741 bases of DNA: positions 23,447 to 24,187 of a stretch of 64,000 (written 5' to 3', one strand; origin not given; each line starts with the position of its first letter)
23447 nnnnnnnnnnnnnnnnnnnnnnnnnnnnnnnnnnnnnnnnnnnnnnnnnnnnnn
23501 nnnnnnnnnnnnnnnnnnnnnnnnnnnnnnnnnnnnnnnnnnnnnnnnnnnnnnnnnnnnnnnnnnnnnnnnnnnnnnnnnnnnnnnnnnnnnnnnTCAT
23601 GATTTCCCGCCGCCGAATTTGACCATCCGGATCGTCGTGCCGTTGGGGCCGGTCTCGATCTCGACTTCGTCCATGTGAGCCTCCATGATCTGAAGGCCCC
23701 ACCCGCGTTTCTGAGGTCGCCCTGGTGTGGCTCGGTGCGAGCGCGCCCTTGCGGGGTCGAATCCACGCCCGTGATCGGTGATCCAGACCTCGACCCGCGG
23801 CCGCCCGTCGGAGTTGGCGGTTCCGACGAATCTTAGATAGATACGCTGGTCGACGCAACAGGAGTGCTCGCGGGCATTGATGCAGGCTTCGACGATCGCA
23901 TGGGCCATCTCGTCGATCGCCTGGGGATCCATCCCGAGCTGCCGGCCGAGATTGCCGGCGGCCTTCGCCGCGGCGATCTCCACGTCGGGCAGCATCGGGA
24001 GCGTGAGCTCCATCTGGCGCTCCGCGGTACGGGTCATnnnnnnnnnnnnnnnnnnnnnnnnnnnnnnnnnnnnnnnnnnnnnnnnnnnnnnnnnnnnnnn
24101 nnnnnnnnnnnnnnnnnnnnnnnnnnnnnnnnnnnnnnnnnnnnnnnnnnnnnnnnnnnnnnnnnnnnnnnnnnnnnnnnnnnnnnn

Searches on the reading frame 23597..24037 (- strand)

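Call 79: search_protein_families(library=pfam, proteins=[window:23597-24037:-], max_evalue=0.00001)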
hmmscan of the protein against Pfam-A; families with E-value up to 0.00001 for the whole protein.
window:23597-24037:- (146 aa): 1 family
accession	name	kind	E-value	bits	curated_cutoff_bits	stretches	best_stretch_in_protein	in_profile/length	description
PF13581.12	HATPase_c_2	-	9.6e-21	74.5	27.4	1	22-140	10-127/127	Histidine kinase-like ATPase domain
